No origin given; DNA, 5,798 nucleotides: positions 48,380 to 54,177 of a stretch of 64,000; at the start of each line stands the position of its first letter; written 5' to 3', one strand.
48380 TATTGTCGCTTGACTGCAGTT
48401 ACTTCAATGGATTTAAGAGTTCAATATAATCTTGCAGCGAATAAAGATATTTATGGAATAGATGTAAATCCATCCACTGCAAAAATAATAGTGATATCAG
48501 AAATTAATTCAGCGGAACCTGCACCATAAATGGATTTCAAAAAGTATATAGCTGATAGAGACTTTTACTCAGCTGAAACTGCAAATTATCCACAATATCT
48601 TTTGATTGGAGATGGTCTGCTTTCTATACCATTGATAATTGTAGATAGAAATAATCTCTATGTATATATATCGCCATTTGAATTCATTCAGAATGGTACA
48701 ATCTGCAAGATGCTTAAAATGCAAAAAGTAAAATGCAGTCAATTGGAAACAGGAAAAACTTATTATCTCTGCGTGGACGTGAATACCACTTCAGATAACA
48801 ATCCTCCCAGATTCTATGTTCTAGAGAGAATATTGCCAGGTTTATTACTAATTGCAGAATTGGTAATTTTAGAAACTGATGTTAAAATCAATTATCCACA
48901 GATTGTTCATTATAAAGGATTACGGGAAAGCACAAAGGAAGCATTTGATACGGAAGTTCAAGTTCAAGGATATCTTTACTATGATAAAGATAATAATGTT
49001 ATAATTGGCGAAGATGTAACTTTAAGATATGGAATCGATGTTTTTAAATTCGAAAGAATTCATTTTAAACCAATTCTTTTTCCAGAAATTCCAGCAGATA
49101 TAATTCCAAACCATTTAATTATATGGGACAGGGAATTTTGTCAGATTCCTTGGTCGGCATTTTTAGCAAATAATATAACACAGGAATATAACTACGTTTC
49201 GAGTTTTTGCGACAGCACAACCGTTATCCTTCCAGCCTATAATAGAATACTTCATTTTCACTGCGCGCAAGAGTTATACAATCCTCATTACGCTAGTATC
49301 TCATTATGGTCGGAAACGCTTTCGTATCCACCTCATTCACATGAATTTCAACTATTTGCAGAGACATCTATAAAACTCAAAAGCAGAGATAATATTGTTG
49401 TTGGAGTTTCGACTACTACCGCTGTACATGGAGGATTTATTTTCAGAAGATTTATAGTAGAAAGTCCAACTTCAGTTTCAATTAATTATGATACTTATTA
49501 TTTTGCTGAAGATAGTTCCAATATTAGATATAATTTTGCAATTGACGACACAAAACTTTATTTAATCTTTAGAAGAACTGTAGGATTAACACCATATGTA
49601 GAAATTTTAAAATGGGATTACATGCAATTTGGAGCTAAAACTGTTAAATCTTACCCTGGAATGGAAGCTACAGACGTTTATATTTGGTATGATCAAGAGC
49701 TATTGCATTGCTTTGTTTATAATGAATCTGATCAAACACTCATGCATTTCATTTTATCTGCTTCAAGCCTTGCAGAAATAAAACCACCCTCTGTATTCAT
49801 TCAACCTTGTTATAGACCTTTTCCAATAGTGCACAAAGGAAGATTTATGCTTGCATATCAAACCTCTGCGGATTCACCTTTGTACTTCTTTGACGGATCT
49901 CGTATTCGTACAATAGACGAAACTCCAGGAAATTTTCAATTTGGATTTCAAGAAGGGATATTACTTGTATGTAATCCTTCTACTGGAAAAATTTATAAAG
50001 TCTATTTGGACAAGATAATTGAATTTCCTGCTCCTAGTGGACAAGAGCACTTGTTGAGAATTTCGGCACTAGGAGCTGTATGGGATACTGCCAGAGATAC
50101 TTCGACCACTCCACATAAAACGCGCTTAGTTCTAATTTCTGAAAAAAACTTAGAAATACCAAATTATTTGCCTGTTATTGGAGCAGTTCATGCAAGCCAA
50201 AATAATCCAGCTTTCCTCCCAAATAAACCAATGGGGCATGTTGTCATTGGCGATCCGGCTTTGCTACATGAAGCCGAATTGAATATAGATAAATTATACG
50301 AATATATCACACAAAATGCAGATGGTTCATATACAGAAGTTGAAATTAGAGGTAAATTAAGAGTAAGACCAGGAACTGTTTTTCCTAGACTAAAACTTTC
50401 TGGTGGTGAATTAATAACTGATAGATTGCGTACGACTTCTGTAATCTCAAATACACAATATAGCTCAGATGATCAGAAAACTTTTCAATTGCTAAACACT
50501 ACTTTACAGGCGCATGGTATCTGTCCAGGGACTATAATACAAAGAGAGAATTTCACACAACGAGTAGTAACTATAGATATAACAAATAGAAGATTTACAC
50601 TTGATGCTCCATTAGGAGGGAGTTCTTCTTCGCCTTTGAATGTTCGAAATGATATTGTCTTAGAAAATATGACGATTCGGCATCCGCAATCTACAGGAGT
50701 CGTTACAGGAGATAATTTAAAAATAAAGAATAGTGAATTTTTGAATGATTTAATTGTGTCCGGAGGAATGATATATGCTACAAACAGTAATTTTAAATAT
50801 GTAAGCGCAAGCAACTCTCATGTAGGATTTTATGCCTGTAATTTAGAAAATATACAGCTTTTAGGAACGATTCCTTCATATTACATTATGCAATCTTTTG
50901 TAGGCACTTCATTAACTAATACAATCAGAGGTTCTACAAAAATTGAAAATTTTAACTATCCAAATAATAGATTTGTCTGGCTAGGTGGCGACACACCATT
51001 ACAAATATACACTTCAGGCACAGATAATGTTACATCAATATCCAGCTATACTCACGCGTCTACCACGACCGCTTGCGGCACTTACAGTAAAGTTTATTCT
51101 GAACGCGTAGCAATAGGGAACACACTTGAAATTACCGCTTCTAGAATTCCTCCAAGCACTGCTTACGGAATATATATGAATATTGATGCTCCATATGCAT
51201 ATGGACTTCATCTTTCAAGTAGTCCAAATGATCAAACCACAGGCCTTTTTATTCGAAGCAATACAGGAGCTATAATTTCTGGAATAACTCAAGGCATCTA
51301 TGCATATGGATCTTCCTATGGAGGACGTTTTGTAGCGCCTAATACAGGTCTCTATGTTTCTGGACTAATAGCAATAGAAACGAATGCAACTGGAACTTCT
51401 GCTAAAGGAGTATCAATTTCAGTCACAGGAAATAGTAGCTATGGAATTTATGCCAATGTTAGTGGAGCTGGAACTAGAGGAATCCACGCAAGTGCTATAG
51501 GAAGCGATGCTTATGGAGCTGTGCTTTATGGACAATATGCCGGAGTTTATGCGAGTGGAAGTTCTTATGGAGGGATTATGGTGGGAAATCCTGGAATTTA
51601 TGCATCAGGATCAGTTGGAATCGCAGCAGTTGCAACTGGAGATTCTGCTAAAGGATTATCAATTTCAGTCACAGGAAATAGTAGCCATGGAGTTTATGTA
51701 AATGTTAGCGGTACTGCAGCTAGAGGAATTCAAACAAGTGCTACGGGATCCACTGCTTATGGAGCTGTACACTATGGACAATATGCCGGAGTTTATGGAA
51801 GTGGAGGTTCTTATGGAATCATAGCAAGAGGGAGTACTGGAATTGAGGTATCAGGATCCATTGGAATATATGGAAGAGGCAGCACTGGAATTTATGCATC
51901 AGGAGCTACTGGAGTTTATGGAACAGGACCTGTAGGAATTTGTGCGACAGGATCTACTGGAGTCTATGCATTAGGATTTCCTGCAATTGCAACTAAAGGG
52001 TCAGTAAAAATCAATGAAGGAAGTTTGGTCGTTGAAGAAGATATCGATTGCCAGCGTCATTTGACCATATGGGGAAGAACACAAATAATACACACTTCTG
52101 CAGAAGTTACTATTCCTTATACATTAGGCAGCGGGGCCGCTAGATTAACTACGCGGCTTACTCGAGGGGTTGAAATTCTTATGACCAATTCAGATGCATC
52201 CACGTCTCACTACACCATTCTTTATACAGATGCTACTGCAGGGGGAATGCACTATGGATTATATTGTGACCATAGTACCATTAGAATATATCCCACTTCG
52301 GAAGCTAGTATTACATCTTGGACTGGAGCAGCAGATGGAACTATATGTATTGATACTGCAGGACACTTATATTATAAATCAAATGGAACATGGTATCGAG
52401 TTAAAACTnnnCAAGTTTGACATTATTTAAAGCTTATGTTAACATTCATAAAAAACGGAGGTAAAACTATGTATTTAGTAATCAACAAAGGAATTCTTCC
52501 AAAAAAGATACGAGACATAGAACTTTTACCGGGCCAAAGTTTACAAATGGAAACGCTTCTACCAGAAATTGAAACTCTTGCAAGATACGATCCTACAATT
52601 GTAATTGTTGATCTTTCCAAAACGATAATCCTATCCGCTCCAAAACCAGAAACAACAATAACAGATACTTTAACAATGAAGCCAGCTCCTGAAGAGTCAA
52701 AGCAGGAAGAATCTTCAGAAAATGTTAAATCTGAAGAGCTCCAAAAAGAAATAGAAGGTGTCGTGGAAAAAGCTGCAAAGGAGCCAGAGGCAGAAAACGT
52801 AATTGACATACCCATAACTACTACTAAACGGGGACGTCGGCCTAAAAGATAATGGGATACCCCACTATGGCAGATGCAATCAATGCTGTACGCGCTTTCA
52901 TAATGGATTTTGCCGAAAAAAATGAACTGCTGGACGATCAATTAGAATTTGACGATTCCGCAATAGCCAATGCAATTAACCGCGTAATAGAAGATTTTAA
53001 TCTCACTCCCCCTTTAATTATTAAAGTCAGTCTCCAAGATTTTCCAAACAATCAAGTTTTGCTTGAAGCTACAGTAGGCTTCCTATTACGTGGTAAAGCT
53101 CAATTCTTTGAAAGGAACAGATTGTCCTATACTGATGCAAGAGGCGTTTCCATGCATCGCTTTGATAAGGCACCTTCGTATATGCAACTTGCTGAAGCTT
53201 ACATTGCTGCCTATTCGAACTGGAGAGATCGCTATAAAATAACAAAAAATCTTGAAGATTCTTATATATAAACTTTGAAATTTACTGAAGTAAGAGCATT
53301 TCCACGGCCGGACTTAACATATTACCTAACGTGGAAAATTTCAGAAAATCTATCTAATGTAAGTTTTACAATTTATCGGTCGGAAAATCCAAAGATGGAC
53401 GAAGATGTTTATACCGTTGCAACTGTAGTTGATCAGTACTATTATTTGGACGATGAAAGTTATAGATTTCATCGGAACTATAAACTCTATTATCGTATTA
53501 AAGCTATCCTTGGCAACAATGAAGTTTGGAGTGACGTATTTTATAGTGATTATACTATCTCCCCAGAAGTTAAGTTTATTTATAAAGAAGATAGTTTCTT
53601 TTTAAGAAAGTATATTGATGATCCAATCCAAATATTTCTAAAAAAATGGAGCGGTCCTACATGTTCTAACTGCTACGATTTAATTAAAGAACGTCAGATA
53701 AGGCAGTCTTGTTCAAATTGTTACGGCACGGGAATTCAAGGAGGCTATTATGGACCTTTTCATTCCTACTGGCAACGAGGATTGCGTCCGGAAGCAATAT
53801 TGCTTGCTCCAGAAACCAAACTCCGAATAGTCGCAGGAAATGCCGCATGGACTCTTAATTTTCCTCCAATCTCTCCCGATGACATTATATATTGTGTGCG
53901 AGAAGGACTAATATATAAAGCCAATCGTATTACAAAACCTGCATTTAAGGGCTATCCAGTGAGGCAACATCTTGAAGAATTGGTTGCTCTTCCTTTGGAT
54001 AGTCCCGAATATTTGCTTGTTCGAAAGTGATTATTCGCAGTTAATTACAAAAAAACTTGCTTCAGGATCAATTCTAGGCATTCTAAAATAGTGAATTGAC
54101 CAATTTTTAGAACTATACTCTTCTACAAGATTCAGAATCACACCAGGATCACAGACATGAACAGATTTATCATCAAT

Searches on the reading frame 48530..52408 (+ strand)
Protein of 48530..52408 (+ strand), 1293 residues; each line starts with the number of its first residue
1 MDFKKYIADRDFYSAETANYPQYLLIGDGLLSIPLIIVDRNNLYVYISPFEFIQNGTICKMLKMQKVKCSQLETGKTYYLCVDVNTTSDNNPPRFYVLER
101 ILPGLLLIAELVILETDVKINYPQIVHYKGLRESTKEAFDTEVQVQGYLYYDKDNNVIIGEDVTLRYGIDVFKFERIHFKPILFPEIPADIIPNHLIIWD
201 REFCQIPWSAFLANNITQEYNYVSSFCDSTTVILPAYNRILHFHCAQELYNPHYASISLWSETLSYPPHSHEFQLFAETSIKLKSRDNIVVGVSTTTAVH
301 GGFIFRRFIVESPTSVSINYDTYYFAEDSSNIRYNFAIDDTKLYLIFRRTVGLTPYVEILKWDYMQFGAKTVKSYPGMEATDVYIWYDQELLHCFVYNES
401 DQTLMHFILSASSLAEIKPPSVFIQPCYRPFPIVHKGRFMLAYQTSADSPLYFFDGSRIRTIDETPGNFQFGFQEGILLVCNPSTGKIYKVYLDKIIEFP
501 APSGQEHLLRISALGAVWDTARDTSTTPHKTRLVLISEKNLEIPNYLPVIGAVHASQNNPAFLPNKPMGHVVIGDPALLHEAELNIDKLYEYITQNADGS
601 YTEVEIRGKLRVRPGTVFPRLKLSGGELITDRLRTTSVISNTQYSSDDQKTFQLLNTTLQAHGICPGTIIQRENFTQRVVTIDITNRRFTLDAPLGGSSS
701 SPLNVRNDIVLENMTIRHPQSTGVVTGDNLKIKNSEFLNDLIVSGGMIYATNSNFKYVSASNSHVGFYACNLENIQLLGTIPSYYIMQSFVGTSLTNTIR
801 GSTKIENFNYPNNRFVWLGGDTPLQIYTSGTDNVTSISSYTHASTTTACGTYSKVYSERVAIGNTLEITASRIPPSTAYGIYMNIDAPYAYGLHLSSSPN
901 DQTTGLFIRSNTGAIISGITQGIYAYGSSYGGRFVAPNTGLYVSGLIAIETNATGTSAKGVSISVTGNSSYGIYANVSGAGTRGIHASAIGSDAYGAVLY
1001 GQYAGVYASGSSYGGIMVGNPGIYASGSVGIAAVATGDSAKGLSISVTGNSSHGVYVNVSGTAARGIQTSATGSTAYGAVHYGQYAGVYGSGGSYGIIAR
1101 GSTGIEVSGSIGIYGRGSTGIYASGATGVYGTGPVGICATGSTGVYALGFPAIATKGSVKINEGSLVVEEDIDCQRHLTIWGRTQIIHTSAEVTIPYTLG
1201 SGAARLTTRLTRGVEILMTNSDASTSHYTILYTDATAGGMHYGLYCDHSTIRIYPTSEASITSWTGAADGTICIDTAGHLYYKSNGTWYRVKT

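Call 17: search_protein_families(library=phrogs, proteins=[window:48530-52408:+], max_evalue=0.001)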
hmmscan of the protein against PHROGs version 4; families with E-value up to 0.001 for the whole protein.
window:48530-52408:+ (1293 aa): 0 families

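Call 19: search_protein_families(library=pfam, proteins=[window:48530-52408:+], max_evalue=0.01)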
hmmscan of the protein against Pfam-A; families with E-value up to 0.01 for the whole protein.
window:48530-52408:+ (1293 aa): 0 families

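Call 72: search_solved_structures(query=window:48530-52408:+, max_evalue=1)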
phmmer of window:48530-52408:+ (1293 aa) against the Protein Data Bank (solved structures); distinct sequences matched with E-value up to 1: 0.

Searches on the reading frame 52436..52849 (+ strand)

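Call 75: search_protein_families(library=phrogs, proteins=[window:52436-52849:+], max_evalue=0.05)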
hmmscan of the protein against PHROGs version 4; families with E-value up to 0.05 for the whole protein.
window:52436-52849:+ (138 aa): 1 family
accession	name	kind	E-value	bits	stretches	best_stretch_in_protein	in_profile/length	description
phrog_2668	-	unknown function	0.014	15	1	59-135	413-488/554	-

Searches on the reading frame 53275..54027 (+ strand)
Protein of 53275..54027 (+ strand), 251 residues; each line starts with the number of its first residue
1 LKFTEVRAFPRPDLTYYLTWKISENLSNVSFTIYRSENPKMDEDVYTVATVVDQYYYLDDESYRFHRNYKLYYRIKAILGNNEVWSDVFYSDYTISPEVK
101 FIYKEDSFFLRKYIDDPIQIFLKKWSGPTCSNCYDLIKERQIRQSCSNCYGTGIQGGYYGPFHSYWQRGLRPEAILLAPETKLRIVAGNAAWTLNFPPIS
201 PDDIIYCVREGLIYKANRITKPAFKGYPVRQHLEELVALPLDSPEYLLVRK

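Call 75: search_protein_families(library=phrogs, proteins=[window:53275-54027:+], max_evalue=0.05)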
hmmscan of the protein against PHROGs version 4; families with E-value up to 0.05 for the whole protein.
window:53275-54027:+ (251 aa): 1 family
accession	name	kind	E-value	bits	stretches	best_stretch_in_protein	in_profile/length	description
phrog_2806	-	unknown function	0.00042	21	1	127-158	45-76/198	-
